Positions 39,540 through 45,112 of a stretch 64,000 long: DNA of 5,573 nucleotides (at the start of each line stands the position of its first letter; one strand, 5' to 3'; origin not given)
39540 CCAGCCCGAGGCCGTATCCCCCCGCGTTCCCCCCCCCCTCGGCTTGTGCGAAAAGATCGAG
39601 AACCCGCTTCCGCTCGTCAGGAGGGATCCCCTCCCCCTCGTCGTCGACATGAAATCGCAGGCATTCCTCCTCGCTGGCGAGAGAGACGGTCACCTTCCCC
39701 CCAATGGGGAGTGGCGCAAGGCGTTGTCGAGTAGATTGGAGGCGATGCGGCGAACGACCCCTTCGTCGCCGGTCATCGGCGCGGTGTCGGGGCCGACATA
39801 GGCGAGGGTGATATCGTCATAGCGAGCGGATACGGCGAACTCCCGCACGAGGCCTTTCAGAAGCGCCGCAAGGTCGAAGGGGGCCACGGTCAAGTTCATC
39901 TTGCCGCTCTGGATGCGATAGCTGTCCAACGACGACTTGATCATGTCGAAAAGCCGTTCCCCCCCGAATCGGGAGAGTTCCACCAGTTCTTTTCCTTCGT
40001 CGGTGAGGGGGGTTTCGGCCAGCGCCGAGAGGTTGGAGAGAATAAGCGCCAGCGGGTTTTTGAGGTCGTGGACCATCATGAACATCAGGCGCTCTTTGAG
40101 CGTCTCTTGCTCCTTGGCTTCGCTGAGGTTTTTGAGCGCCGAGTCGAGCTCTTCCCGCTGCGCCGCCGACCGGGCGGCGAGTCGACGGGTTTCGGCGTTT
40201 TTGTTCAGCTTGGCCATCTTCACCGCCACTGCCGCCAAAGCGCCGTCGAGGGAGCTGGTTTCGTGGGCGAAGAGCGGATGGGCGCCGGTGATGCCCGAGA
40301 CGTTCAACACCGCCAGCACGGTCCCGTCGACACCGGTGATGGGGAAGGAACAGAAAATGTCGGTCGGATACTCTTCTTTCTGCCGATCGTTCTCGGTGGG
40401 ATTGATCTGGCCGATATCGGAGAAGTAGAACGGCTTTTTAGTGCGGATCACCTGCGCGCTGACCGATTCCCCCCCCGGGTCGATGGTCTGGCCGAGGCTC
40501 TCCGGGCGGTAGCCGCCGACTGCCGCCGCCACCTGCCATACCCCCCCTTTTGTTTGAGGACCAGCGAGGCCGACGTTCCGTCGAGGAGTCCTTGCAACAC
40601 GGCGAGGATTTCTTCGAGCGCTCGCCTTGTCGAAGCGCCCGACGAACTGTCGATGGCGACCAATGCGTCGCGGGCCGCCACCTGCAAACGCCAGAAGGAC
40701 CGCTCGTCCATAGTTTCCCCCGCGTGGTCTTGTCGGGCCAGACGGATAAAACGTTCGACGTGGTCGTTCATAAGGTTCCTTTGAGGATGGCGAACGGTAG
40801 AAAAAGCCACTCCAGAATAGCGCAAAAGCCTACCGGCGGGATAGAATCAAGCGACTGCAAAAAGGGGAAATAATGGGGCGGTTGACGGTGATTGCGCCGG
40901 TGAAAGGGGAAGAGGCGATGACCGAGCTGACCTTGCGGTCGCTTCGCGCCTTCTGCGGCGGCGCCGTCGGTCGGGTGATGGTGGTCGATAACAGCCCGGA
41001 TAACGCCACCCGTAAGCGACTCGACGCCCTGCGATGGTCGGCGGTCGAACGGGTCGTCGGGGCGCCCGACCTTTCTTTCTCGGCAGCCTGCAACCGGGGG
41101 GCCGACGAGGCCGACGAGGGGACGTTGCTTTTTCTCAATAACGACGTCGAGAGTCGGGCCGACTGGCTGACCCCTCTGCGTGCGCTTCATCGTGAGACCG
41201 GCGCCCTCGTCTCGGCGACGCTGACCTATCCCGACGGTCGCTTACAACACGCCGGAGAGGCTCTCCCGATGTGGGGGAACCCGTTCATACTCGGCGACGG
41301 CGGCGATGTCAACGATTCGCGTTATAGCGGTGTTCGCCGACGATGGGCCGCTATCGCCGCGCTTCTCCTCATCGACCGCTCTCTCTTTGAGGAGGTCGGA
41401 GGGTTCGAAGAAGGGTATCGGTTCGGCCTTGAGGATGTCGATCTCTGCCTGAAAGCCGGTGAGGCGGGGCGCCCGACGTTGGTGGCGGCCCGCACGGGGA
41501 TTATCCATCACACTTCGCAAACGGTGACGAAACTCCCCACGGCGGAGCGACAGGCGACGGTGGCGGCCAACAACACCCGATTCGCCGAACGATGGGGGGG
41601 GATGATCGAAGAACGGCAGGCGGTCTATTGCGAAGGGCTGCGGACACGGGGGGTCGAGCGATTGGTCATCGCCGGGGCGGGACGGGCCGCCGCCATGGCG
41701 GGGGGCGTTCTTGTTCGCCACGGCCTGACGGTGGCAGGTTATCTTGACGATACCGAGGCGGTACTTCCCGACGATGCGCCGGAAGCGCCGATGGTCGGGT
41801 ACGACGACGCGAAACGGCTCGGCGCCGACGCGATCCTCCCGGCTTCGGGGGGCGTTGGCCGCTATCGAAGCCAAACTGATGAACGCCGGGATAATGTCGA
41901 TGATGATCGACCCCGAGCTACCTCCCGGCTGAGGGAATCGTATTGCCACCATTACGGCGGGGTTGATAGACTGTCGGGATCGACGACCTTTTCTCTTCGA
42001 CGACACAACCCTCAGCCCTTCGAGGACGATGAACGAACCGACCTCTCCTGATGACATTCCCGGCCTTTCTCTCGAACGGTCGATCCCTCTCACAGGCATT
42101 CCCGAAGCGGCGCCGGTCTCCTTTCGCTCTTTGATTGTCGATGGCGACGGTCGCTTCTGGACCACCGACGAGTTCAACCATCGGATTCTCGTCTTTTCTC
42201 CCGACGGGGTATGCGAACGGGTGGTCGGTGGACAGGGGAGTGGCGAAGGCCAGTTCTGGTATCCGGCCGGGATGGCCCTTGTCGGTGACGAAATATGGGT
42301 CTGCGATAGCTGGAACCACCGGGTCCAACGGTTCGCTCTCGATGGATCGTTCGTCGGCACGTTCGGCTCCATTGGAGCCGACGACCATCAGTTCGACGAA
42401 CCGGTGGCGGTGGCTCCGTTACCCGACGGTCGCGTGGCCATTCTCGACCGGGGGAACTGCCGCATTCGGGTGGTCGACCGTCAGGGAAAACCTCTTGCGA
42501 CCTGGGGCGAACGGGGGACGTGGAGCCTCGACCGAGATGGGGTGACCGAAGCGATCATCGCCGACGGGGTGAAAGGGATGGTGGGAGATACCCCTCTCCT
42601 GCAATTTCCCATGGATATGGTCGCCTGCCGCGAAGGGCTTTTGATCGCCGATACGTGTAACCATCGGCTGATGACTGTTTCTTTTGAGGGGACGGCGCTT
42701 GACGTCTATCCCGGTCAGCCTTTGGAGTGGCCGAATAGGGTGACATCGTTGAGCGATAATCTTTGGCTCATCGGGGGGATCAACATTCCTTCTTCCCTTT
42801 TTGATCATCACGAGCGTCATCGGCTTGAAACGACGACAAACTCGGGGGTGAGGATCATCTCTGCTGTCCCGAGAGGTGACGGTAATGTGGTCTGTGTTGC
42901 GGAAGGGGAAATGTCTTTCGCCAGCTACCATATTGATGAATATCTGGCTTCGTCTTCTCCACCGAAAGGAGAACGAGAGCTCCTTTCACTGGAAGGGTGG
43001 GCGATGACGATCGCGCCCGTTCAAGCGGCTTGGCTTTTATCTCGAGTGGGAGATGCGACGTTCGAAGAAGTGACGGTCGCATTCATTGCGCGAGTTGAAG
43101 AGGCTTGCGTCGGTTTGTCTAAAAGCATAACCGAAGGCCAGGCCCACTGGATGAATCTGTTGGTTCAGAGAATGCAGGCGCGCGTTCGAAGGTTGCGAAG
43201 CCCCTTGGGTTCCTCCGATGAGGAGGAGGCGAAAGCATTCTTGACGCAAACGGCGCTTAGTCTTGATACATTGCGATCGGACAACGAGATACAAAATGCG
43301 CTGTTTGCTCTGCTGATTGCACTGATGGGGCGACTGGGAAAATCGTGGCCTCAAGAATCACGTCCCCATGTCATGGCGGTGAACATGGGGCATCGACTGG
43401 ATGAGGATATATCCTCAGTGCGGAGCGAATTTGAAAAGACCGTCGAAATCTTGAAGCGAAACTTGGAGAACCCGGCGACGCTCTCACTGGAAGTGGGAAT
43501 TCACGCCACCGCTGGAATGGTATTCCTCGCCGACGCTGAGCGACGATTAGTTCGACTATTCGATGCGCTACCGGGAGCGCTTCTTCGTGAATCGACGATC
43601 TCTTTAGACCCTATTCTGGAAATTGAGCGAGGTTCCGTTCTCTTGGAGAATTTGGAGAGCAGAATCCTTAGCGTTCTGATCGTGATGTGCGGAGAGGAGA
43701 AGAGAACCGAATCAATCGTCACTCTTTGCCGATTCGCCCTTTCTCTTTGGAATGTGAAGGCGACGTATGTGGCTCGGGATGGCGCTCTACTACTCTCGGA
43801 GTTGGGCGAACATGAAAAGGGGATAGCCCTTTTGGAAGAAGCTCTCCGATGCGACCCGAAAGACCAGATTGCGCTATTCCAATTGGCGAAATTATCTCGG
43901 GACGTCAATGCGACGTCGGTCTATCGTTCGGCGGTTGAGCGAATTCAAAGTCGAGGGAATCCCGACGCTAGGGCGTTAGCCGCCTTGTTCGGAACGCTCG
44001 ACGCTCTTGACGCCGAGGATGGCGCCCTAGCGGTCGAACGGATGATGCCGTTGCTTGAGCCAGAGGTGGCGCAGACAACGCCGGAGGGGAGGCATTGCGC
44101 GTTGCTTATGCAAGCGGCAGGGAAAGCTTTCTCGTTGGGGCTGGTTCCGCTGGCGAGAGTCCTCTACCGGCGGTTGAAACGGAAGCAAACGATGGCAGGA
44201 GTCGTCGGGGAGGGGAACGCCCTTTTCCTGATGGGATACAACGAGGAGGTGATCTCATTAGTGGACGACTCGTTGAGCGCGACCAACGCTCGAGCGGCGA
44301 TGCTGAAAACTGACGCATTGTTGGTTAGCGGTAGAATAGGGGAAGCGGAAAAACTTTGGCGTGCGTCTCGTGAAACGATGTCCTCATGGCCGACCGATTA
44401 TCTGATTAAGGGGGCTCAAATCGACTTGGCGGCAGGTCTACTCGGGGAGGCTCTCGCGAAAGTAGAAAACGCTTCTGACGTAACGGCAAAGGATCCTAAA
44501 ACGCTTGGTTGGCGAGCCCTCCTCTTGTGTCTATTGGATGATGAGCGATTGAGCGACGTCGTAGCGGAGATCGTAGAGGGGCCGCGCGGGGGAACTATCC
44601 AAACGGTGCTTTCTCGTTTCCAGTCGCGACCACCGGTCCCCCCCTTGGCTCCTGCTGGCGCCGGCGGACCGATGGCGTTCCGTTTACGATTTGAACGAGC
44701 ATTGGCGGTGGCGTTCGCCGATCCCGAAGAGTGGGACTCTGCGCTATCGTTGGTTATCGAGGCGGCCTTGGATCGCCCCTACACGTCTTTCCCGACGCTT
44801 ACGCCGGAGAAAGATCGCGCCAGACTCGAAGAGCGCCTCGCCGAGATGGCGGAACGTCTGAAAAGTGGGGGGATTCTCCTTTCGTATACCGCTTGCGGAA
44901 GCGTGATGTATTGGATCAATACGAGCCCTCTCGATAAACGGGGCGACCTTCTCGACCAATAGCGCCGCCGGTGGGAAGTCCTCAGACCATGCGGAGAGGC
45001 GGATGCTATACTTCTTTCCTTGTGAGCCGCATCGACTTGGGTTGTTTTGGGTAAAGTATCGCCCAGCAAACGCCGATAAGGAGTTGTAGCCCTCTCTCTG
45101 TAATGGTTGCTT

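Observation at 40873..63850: About 23 kb of tightly packed glycan-tailoring genes combining sulfoquinovose, fucose, sulfation, methylation and two radical SAM enzymes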

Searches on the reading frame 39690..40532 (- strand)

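Call 11: search_protein_families(library=pfam, proteins=[window:39690-40532:-], max_evalue=0.001)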
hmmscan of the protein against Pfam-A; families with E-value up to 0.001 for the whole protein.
window:39690-40532:- (280 aa): 2 families
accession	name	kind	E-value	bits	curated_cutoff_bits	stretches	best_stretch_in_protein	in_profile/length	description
PF00512.31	HisKA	-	1.5e-09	38.2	26.9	1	147-210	3-66/66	His Kinase A (phospho-acceptor) domain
PF13185.12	GAF_2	-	6.7e-06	26.8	28.6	1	6-79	37-109/136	GAF domain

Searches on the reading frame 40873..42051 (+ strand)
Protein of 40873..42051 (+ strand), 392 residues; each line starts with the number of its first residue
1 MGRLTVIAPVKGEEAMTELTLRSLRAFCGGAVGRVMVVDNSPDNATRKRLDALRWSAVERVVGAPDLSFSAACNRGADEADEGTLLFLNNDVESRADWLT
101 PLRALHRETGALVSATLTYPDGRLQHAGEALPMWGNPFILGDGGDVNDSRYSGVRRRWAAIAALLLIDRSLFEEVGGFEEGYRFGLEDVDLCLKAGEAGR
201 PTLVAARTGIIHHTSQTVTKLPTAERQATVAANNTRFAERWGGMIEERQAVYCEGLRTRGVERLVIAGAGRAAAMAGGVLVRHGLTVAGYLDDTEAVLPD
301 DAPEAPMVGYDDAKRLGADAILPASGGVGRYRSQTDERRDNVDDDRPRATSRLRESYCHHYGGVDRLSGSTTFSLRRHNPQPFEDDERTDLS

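Call 3: search_protein_families(library=pfam, proteins=[window:40873-42051:+], max_evalue=0.01)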
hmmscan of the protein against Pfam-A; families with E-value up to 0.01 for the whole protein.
window:40873-42051:+ (392 aa): 2 families
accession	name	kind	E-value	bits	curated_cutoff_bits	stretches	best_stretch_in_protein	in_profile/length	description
PF00535.33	Glycos_transf_2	-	3.7e-07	30.7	23.3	1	5-116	1-114/168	Glycosyl transferase family 2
PF10111.15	Glyco_tranf_2_2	-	0.00058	19.9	27.3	1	18-195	16-199/276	Glycosyltransferase like family 2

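Call 5: search_protein_families(library=ncbifam, proteins=[window:40873-42051:+], max_evalue=0.01)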
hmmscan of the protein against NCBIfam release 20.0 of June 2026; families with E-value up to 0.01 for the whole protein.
window:40873-42051:+ (392 aa): 3 families
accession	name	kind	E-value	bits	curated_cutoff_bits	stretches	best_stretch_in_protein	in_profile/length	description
TIGR03965.1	mycofact_glyco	equivalog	1.7e-14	53.5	280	1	4-262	76-328/467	mycofactocin biosynthesis glycosyltransferase MftF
TIGR04283.1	glyco_like_mftF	equivalog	1.8e-10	40.8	182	1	4-108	1-99/221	TIGR04283 family arsenosugar biosynthesis glycosyltransferase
NF041875.1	EPS_EpsD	equivalog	1.4e-06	28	370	1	35-219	33-212/325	exopolysaccharide biosynthesis glycosyltransferase EpsD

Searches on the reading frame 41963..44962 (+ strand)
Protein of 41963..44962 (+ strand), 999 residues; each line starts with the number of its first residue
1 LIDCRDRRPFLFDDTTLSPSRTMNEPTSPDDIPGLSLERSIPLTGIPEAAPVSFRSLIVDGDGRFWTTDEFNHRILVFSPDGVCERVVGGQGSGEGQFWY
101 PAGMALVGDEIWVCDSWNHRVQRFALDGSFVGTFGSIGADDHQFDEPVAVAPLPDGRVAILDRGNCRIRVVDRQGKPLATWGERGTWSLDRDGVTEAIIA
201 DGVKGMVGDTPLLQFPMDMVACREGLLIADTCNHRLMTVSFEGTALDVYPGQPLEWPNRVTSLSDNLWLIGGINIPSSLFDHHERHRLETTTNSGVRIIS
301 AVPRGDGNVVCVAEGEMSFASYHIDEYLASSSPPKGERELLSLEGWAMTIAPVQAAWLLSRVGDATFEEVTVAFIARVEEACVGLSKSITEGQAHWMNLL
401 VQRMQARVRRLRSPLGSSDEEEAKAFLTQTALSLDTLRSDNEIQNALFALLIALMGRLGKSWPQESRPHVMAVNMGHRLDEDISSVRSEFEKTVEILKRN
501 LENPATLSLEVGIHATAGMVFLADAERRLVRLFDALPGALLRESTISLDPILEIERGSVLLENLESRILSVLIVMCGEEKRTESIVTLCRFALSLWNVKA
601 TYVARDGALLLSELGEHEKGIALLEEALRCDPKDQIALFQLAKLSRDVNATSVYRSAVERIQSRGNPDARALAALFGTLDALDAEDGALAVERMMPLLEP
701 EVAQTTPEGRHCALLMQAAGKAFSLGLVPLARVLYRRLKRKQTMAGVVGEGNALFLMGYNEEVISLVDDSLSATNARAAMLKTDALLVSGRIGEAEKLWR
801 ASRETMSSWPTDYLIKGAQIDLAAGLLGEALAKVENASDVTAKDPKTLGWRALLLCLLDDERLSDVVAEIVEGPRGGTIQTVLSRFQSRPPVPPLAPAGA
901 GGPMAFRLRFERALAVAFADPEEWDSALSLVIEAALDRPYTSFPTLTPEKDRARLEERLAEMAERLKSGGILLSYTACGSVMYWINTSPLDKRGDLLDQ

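Call 3: search_protein_families(library=pfam, proteins=[window:41963-44962:+], max_evalue=0.01)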
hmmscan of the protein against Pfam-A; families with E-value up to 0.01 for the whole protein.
window:41963-44962:+ (999 aa): 4 families
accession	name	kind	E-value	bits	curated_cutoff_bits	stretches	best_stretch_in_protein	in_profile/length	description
PF01436.27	NHL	-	4.1e-19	68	20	1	98-124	1-28/28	NHL repeat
PF17170.10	DUF5128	-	2.8e-05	23.9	22.9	1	56-133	47-127/321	6-bladed beta-propeller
PF13428.12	TPR_14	-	0.0011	19.9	23.5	1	608-644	8-44/44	Tetratricopeptide repeat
PF13449.12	Phytase-like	-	0.0057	17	27.6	0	56-87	72-103/284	Esterase-like activity of phytase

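Call 5: search_protein_families(library=ncbifam, proteins=[window:41963-44962:+], max_evalue=0.01)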
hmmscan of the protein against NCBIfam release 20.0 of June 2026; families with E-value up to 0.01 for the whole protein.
window:41963-44962:+ (999 aa): 2 families
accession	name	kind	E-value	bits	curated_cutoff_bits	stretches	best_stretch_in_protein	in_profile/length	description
NF035926.1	scyF_NHL_VPEP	equivalog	1.3e-18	67.4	350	1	59-184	159-286/376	scytonemin biosynthesis PEP-CTERM protein ScyF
TIGR02917.1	PEP_TPR_lipo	equivalog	0.0021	16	312.2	1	616-854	37-270/899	XrtA/PEP-CTERM system TPR-repeat protein PrsT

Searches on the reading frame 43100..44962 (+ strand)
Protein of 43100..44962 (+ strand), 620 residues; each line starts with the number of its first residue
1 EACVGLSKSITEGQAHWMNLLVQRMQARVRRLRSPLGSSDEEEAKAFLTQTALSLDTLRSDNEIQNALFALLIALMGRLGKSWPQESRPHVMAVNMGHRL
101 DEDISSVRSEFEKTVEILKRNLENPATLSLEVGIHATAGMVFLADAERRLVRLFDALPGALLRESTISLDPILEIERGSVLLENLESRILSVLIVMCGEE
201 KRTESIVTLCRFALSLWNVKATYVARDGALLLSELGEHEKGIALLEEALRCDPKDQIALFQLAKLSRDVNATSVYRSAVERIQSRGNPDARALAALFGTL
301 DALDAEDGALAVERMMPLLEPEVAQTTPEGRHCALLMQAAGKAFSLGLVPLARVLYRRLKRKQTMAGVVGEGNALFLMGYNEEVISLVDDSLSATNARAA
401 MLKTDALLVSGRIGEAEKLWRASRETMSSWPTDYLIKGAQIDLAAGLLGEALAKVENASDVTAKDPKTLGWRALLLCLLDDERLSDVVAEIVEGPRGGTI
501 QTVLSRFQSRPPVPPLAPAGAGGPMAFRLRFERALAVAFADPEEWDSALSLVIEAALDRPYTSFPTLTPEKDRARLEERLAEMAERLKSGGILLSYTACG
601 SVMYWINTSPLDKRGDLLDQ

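Call 40: search_protein_families(library=pfam, proteins=[window:43100-44962:+], max_evalue=1)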
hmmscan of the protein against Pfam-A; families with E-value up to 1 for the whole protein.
window:43100-44962:+ (620 aa): 8 families
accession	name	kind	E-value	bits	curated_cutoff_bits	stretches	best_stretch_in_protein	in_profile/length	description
PF13428.12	TPR_14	-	0.0013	19.6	23.5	1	229-265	8-44/44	Tetratricopeptide repeat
PF13431.12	TPR_17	-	0.0073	16.9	24.4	1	244-265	1-22/34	Tetratricopeptide repeat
PF07719.23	TPR_2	-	0.015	15.8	27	1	229-255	8-34/34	Tetratricopeptide repeat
PF13414.12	TPR_11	-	0.15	12.2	26.8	1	234-264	6-36/42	TPR repeat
PF13181.12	TPR_8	-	0.17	12.6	25.7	1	229-255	8-34/34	Tetratricopeptide repeat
PF00515.34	TPR_1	-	0.24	11.7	27.8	1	229-255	8-34/34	Tetratricopeptide repeat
PF13424.12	TPR_12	-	0.61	10.8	30.1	0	229-250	10-31/77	Tetratricopeptide repeat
PF14559.12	TPR_19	-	0.85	10.4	25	0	235-265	4-34/68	Tetratricopeptide repeat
